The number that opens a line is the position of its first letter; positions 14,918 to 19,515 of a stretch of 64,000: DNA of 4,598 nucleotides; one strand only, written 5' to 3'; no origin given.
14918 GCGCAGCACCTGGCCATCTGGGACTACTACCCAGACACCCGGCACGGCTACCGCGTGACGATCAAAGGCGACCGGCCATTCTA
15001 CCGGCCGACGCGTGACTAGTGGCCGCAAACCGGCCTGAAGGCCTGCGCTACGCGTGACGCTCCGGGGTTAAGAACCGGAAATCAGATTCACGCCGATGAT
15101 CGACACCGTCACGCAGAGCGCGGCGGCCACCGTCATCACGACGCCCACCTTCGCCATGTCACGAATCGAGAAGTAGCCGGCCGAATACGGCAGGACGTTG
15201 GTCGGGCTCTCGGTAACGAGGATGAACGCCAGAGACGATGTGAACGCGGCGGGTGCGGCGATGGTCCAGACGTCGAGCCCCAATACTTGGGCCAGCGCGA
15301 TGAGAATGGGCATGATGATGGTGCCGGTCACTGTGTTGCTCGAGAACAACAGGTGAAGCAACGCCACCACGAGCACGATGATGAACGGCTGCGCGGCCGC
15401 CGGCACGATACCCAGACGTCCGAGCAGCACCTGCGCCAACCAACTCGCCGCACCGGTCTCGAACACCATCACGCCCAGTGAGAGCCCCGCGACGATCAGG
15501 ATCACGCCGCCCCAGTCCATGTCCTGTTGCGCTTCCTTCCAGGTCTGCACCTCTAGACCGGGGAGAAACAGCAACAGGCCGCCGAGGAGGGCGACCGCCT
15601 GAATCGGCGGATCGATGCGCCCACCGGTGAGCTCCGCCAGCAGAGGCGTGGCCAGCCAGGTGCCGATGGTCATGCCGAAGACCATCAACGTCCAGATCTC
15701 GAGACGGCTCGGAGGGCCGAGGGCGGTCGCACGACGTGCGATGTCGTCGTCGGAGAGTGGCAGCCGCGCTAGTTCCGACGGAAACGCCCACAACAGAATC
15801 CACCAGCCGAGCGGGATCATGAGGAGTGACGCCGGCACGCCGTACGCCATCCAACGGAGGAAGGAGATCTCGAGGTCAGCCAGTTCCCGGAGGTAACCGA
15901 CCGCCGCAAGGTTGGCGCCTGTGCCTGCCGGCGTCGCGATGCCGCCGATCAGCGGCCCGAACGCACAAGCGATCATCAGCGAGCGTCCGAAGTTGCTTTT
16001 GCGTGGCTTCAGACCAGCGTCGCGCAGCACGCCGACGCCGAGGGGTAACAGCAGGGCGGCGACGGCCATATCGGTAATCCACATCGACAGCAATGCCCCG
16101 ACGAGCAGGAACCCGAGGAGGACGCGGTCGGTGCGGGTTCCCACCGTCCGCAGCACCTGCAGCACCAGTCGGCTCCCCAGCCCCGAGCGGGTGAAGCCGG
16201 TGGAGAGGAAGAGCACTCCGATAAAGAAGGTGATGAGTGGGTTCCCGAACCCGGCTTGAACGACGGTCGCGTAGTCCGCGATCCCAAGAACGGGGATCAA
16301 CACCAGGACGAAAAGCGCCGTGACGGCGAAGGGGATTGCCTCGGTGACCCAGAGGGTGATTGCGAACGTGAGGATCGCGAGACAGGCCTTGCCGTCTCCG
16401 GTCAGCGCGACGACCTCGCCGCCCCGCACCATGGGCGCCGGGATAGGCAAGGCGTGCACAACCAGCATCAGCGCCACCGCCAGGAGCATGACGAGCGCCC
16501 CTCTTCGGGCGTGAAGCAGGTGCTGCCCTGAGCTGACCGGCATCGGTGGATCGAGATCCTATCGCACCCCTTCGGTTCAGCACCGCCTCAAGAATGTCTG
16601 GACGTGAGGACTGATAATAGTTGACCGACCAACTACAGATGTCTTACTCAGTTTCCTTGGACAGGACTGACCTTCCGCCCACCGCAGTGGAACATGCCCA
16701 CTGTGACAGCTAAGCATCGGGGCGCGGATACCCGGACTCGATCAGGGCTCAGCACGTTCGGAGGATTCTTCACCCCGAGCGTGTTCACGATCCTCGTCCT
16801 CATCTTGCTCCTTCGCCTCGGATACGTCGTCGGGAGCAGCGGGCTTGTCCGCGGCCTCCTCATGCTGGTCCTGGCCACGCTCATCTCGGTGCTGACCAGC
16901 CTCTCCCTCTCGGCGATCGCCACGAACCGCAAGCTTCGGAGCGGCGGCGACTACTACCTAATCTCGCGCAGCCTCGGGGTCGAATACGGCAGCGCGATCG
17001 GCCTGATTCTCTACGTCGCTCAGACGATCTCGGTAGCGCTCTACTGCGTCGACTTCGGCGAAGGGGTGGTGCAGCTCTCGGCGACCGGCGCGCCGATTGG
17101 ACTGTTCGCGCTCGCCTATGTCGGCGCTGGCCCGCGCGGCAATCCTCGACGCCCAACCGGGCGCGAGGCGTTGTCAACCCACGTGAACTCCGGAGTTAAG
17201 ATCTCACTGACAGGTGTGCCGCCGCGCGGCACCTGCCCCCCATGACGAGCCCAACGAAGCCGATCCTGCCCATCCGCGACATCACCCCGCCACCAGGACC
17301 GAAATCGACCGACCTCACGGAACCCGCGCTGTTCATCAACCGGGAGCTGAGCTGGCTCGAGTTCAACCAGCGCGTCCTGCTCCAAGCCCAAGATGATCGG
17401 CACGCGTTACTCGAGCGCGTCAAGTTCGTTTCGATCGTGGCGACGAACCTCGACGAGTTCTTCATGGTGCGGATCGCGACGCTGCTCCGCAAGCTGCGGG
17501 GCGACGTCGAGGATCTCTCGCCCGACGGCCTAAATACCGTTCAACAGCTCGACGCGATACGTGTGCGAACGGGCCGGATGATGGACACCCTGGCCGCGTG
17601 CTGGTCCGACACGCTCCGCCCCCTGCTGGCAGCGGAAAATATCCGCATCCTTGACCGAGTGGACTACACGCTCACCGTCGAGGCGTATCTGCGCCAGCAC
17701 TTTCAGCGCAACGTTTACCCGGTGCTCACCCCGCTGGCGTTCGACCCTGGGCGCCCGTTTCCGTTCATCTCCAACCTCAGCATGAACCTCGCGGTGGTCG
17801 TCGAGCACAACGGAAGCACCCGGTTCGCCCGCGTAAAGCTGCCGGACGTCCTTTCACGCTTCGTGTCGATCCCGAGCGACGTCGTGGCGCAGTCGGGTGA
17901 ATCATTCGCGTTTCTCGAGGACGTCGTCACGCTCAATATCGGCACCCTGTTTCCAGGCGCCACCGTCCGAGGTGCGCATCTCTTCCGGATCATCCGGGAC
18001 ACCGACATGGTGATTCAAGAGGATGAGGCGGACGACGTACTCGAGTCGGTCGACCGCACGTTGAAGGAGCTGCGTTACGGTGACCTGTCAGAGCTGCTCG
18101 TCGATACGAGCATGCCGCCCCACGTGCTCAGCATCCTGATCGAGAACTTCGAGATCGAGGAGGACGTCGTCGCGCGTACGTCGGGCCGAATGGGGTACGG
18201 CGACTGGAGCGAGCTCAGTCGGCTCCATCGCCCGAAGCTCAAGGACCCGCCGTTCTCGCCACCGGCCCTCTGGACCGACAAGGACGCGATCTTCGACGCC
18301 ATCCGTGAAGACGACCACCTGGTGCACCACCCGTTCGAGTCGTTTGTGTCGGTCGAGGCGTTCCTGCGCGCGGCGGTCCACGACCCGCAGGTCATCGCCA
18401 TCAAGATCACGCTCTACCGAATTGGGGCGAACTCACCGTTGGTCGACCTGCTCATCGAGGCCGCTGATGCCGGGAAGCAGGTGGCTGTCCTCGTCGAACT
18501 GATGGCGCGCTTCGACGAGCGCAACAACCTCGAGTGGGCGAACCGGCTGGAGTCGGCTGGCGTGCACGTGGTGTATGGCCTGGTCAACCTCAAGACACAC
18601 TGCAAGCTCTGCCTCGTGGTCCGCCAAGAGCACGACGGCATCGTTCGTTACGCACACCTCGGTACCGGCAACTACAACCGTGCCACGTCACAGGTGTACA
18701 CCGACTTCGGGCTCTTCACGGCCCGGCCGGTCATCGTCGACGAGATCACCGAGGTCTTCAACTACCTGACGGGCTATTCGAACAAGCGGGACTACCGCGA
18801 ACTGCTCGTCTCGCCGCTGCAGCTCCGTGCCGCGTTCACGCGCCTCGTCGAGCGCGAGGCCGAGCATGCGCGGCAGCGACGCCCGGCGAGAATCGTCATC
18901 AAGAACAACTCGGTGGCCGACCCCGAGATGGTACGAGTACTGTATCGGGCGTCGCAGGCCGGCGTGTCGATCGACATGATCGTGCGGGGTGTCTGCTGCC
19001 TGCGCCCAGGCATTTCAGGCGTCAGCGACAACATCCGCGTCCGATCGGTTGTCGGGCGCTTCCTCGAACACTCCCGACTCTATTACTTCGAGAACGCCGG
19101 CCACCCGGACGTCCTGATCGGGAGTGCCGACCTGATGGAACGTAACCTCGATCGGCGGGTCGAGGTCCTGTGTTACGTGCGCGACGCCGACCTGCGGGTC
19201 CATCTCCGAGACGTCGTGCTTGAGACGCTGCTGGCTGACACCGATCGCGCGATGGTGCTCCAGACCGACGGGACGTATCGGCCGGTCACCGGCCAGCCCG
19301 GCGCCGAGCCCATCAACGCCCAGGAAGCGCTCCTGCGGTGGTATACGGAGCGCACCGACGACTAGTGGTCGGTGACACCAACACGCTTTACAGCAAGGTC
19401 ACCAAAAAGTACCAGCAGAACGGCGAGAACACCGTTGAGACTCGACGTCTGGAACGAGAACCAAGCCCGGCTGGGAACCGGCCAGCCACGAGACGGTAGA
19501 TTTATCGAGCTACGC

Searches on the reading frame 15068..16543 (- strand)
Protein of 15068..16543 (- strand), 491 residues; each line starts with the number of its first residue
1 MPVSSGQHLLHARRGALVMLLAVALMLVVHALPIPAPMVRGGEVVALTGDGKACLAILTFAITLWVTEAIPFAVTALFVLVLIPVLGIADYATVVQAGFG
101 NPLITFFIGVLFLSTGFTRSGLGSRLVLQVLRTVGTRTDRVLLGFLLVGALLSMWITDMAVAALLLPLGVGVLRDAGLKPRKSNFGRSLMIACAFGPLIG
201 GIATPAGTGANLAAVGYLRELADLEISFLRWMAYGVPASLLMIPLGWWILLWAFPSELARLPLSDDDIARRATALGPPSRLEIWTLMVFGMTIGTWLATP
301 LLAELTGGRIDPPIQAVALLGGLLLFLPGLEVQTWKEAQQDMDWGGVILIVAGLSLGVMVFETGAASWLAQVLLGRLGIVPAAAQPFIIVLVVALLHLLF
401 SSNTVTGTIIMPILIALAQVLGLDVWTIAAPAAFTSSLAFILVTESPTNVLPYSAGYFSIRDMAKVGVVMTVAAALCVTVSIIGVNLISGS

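Call 13: search_protein_families(library=pfam, proteins=[window:15068-16543:-], max_evalue=0.001)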
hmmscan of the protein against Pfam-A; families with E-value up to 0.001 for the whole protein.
window:15068-16543:- (491 aa): 2 families
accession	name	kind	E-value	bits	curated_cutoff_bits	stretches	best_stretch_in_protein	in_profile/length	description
PF00939.25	Na_sulph_symp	-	7.6e-53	180.6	27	1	19-477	7-457/472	Sodium:sulfate symporter transmembrane region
PF03600.22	CitMHS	-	1.5e-42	146.4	31.9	2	63-373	2-277/336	Citrate transporter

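Call 69: find_related_loci(query=window:15068-16543:-, collection=metagenome_contigs, flank=10000)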
Query window:15068-16543:- (491 aa) in metagenome_contigs; peptide patterns used: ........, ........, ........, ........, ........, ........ (x = any residue, [..] = any of these).
273 stretches matched a pattern; 206 encode a relative of the query (tblastn E <= 1e-3); the best 80 are kept; 80 distinct loci.
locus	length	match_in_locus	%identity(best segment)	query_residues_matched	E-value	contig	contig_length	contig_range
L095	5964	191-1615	78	16-490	0e+0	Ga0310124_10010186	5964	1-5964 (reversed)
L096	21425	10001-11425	78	16-490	0e+0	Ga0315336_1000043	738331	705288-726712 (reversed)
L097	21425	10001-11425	78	16-490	0e+0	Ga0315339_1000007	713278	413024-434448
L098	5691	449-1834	79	29-490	0e+0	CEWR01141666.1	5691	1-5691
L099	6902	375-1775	78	17-483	0e+0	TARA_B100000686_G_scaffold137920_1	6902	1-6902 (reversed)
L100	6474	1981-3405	77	16-490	0e+0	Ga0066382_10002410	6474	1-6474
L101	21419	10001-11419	78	9-481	0e+0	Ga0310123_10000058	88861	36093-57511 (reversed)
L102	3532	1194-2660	78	1-488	0e+0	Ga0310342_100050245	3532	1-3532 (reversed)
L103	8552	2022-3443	78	17-490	0e+0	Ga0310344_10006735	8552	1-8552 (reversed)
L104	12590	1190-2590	79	17-483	0e+0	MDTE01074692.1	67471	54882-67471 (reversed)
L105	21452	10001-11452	77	8-490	0e+0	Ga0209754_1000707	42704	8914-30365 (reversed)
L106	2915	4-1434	73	14-490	0e+0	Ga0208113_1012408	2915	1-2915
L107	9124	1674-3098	77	16-490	0e+0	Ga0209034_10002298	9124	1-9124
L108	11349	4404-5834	72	14-490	0e+0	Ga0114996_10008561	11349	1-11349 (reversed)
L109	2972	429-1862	72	13-490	0e+0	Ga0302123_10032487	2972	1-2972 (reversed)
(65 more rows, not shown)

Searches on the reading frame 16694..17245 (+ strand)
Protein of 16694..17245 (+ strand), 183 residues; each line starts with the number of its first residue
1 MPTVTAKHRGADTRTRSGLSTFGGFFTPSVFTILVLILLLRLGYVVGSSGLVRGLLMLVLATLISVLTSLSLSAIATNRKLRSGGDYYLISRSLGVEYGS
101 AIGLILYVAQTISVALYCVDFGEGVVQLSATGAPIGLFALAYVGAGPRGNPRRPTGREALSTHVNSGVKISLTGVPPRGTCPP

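Call 13: search_protein_families(library=pfam, proteins=[window:16694-17245:+], max_evalue=0.001)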
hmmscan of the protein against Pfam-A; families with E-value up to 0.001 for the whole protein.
window:16694-17245:+ (183 aa): 1 family
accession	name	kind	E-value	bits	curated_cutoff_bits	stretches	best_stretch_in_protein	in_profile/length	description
PF00324.27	AA_permease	-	6.4e-13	48.6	24.6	1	36-129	13-111/470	Amino acid permease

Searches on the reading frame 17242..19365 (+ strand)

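Call 13: search_protein_families(library=pfam, proteins=[window:17242-19365:+], max_evalue=0.001)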
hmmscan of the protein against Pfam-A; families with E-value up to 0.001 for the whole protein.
window:17242-19365:+ (707 aa): 5 families
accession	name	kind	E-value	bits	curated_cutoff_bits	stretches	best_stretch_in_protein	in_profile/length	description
PF17941.7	PP_kinase_C_1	-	1.4e-72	243.2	25.7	1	350-514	2-166/167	Polyphosphate kinase C-terminal domain 1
PF13090.12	PP_kinase_C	-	9.2e-64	214.5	25.8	1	521-694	1-172/172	Polyphosphate kinase C-terminal domain 2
PF02503.22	PP_kinase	-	2.5e-51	174.4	31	1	147-324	3-182/183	Polyphosphate kinase middle domain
PF13089.11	PP_kinase_N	-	3.9e-35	120.8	23.8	1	31-136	1-106/107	Polyphosphate kinase N-terminal domain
PF13091.12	PLDc_2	-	1.3e-10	41.6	27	1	387-509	12-131/132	PLD-like domain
